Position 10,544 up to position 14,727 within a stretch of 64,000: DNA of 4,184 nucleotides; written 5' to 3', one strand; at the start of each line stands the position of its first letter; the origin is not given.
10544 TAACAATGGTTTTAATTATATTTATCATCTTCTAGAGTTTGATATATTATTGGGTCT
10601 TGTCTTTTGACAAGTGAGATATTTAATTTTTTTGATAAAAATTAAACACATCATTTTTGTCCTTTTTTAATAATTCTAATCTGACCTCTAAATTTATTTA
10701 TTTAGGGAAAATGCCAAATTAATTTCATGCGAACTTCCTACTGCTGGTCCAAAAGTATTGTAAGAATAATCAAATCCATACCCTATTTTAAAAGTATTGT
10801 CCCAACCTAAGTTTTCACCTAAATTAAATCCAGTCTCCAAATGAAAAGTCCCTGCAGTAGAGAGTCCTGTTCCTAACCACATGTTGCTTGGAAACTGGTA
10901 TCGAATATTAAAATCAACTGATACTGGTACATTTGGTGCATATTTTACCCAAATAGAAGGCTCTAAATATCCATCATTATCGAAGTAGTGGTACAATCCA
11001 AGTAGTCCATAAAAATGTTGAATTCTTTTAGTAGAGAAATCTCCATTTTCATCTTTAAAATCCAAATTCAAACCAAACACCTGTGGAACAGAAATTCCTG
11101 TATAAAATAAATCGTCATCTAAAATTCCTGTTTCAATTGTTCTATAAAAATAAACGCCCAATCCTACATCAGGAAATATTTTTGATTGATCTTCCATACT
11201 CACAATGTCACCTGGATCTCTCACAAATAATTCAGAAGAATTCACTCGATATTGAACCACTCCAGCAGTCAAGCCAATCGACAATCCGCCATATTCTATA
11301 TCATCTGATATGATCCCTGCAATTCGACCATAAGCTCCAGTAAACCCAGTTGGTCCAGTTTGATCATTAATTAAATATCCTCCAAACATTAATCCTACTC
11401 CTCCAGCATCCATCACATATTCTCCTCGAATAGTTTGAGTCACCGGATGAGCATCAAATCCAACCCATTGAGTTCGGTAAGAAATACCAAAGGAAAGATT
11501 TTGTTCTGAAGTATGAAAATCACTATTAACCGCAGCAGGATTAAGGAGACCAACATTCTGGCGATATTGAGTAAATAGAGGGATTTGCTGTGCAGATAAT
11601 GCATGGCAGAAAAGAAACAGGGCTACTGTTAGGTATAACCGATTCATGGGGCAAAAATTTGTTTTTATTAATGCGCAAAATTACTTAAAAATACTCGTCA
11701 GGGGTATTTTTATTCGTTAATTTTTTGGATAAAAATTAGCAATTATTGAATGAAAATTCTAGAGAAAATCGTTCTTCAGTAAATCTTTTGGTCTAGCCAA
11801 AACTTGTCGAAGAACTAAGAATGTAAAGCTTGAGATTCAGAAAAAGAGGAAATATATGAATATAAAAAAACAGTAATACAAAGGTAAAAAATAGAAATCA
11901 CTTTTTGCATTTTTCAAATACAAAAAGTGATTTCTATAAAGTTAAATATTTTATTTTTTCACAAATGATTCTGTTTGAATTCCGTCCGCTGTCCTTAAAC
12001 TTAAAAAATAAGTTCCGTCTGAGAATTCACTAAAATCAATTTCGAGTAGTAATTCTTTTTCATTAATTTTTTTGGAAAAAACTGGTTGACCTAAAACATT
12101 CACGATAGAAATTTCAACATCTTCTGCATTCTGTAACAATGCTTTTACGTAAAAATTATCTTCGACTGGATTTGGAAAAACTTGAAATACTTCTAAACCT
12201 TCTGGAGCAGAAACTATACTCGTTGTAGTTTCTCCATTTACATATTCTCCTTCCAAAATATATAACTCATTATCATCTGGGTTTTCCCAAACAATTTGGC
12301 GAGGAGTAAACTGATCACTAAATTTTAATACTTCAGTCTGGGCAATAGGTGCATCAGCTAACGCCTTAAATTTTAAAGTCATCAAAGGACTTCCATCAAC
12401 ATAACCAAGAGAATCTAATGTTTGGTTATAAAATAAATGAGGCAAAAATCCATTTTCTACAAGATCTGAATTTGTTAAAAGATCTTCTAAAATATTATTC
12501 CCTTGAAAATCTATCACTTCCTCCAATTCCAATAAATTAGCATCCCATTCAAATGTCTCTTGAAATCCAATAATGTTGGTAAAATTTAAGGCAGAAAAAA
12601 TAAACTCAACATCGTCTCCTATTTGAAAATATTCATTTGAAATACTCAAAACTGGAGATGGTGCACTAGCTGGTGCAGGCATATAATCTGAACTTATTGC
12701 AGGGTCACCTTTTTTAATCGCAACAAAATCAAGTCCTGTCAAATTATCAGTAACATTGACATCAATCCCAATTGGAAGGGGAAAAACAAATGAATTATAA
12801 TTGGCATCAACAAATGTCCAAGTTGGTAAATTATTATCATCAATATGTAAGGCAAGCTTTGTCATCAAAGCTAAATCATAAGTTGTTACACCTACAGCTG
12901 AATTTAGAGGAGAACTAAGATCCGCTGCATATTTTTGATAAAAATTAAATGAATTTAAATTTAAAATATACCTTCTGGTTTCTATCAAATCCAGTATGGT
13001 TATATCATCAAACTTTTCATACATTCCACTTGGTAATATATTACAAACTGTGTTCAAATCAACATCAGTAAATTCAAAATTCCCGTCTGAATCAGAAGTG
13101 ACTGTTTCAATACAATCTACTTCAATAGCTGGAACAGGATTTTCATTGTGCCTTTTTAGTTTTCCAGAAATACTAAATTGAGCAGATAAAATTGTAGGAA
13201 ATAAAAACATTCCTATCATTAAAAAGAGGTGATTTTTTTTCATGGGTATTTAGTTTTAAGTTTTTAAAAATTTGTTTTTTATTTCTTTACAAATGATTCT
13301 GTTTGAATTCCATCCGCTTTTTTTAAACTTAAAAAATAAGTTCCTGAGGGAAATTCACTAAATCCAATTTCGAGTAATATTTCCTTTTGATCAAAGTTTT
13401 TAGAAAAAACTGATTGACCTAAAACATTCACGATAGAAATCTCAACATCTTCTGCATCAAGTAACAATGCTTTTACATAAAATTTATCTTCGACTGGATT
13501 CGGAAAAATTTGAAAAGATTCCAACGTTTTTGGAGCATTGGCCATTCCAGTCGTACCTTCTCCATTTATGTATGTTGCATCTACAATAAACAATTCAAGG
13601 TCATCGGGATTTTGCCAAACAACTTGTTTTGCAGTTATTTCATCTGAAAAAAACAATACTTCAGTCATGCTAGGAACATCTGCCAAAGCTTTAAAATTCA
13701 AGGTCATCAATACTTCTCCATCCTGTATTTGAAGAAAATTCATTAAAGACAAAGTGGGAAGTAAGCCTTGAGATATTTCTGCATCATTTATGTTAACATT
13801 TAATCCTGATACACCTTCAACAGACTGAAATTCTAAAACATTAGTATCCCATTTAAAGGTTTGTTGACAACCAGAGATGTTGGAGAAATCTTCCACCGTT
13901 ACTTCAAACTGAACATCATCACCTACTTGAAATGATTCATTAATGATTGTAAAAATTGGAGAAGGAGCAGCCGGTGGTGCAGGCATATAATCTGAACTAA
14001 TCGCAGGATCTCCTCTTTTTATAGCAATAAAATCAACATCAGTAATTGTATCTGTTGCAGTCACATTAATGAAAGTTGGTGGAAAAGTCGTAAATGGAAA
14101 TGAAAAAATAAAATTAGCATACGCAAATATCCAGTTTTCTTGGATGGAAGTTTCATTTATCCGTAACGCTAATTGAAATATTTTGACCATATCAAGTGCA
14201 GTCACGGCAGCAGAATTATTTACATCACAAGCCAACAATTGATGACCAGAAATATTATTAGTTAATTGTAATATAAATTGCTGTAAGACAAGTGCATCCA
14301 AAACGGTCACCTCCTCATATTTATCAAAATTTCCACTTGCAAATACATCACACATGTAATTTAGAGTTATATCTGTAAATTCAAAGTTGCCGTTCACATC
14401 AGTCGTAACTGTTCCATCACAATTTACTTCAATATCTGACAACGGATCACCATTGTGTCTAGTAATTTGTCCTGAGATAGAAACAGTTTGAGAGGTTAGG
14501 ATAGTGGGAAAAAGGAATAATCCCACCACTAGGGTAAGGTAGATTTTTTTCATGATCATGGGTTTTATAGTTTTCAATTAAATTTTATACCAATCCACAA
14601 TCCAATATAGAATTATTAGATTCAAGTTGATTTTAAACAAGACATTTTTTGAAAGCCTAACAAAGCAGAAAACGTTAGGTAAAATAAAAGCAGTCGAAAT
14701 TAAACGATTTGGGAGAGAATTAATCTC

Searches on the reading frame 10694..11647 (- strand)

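Call 14: search_protein_families(library=pfam, proteins=[window:10694-11647:-], max_evalue=0.001)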
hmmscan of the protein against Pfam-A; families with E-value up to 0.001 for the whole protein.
window:10694-11647:- (317 aa): 1 family
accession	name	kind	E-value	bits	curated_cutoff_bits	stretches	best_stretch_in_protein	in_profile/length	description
PF11751.14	PorP_SprF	-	1.1e-38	133.8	22.3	1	18-313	2-273/273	Type IX secretion system membrane protein PorP/SprF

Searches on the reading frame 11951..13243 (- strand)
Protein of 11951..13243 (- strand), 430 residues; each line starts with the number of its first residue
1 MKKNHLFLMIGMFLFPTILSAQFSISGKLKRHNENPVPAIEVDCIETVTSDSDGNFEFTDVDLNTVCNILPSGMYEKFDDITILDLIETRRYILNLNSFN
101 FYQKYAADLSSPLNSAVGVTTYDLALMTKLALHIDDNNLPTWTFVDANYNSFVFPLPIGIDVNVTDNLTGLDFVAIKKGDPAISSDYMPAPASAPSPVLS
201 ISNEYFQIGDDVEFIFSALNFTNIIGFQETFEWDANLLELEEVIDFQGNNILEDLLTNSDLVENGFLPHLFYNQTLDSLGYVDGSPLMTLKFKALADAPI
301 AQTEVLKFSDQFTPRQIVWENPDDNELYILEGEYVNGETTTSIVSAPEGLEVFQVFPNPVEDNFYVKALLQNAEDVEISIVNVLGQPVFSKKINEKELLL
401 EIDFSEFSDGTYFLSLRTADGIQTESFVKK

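Call 14: search_protein_families(library=pfam, proteins=[window:11951-13243:-], max_evalue=0.001)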
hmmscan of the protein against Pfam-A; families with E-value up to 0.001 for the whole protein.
window:11951-13243:- (430 aa): 3 families
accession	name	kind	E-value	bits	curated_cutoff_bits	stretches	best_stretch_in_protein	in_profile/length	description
PF18962.6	Por_Secre_tail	-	3.9e-13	49.9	27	1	355-424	1-70/75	Secretion system C-terminal sorting domain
PF13585.12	CHU_C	-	0.00085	19.8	27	0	359-419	13-73/86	CHU_C Type IX secretion signal domain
PF00963.24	Cohesin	-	0.00093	19.8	24.1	0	207-312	11-118/139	Cohesin domain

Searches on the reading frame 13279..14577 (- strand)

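Call 14: search_protein_families(library=pfam, proteins=[window:13279-14577:-], max_evalue=0.001)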
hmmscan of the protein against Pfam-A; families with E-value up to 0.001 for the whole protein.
window:13279-14577:- (432 aa): 4 families
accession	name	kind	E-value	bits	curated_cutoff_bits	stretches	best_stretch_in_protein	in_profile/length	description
PF18962.6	Por_Secre_tail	-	7.4e-12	45.8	27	1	357-426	1-70/75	Secretion system C-terminal sorting domain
PF00963.24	Cohesin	-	1.3e-08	35.6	24.1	1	214-314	9-118/139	Cohesin domain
PF00404.24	Dockerin_1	-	3.6e-05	24.3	22.9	1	89-131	9-50/57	Dockerin type I domain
PF13620.12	CarboxypepD_reg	-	0.00037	21.2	32.3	1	33-87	1-63/82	Carboxypeptidase regulatory-like domain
